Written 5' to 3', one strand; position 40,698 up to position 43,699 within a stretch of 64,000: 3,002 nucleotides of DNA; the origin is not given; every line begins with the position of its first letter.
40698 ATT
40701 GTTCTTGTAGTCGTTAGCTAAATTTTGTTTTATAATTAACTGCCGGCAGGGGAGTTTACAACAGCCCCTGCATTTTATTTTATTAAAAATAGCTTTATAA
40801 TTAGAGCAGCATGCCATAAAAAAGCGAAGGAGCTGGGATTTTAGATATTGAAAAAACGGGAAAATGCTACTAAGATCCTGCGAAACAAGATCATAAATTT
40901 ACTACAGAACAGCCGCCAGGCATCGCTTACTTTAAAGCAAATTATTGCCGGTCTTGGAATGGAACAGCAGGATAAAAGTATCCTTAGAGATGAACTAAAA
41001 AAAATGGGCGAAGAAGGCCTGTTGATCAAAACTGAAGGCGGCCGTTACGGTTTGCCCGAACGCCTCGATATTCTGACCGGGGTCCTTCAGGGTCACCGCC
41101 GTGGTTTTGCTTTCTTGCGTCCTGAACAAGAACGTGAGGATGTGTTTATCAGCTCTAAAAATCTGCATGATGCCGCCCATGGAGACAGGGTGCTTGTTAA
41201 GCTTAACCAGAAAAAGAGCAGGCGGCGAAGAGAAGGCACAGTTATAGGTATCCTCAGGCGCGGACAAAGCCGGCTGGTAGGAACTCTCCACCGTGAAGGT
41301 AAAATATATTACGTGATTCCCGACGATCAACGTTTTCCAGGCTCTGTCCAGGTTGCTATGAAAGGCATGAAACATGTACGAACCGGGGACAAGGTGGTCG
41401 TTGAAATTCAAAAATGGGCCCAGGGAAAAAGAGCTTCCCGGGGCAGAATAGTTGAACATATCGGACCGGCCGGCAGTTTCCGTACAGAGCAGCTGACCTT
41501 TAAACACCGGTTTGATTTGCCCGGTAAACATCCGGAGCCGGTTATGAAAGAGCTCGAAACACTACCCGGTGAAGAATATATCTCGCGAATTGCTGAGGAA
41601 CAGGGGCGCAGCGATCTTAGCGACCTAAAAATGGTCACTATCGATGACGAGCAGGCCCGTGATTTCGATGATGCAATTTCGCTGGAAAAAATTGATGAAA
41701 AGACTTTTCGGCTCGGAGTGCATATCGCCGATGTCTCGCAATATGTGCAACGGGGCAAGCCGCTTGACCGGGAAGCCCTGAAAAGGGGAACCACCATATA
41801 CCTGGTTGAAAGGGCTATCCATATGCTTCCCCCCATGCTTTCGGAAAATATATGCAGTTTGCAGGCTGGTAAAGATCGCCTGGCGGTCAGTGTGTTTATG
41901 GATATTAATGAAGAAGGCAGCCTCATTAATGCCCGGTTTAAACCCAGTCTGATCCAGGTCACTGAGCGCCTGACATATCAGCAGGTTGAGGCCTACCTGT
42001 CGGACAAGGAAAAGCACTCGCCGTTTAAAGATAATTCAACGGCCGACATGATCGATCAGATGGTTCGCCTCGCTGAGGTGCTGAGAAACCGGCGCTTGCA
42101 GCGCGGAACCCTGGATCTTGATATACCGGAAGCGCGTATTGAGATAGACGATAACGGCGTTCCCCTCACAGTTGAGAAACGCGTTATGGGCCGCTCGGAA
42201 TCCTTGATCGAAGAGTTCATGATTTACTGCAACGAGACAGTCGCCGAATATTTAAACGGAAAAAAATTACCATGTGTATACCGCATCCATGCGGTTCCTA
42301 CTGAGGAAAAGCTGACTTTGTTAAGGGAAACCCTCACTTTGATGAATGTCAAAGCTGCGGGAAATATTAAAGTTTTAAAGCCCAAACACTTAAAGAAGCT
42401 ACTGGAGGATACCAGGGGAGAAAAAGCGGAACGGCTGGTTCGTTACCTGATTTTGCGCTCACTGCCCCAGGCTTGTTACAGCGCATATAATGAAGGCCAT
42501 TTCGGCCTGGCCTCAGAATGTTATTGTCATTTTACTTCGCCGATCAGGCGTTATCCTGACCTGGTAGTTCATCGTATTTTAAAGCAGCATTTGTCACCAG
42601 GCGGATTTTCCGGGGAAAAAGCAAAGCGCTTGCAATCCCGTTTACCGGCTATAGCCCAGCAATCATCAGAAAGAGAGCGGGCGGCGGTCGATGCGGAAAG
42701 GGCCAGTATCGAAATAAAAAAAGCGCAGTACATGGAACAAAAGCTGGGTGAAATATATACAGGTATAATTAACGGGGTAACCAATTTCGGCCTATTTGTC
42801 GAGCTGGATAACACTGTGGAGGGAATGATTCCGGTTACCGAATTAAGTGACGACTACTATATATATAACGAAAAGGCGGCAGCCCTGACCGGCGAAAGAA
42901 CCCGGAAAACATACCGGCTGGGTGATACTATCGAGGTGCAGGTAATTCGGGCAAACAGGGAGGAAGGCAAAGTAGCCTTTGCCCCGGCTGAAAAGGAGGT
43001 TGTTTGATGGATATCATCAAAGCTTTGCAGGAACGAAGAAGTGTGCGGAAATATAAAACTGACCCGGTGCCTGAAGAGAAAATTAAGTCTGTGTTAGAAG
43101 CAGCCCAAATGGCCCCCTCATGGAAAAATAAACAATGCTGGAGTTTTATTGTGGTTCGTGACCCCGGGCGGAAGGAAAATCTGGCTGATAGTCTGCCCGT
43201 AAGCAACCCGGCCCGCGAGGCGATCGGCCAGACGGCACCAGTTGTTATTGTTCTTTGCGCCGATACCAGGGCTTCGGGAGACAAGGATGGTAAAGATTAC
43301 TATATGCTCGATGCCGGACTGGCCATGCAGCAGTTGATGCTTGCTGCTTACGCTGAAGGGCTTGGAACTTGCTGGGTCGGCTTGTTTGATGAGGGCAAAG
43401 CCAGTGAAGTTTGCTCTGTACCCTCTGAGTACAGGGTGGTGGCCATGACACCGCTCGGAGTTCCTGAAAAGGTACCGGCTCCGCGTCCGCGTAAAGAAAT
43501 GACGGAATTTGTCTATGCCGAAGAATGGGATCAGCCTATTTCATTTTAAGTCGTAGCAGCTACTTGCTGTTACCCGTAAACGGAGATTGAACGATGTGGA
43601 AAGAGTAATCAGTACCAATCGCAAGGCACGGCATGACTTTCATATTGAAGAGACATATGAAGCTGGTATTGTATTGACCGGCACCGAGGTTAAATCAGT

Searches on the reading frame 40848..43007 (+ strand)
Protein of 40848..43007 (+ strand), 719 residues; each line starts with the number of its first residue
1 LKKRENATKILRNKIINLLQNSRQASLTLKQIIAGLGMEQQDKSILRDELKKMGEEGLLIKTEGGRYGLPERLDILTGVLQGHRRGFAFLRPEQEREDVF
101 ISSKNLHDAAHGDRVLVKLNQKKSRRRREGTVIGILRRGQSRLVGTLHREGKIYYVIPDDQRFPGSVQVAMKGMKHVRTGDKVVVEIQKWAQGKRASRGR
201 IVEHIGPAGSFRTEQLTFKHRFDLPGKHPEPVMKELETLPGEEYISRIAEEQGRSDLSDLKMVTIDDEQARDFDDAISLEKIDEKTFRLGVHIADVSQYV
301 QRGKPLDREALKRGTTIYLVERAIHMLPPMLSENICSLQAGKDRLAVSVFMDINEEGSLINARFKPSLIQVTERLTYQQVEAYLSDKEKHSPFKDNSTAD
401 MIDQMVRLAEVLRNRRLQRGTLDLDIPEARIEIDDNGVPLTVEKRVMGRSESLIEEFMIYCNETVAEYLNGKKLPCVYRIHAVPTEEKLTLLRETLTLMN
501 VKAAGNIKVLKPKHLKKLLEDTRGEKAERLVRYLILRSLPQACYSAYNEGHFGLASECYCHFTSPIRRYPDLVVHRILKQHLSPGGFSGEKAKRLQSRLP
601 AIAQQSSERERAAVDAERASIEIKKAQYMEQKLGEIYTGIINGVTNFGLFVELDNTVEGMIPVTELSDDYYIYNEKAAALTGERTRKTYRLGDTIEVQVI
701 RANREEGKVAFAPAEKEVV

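Call 22: search_protein_families(library=pfam, proteins=[window:40848-43007:+], max_evalue=0.00001)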
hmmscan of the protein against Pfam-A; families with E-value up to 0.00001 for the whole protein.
window:40848-43007:+ (719 aa): 5 families
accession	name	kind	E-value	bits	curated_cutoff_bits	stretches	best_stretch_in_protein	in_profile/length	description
PF00773.25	RNB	-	5e-110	368.2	29.3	1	254-583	1-325/326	RNB domain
PF08206.17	OB_RNB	-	1.6e-25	89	24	1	78-134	1-57/58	Ribonuclease B OB domain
PF17876.7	CSD2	-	8.8e-23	80.6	26.2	1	155-229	1-74/74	Cold shock domain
PF00575.29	S1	-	3.2e-15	56.7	22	1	631-711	2-71/74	S1 RNA binding domain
PF25049.1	OB_HELZ2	-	3.2e-06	27.3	29.3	0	81-140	27-89/90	3'-5' exoribonuclease HELZ2, OB-fold domain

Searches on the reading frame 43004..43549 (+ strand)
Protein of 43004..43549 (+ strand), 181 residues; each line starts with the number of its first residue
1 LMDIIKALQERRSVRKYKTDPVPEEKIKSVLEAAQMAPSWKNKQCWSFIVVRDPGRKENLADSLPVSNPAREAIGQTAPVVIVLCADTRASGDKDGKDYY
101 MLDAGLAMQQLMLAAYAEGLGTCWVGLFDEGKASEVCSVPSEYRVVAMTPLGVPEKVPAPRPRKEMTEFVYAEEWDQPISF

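Call 22: search_protein_families(library=pfam, proteins=[window:43004-43549:+], max_evalue=0.00001)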
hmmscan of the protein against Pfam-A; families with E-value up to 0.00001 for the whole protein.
window:43004-43549:+ (181 aa): 2 families
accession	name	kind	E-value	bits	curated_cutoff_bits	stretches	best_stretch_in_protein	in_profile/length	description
PF00881.29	Nitroreductase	-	1.3e-35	123.5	23.5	1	9-152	2-166/167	Nitroreductase family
PF14512.11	TM1586_NiRdase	-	3e-19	69.9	27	1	98-177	78-156/215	Putative TM nitroreductase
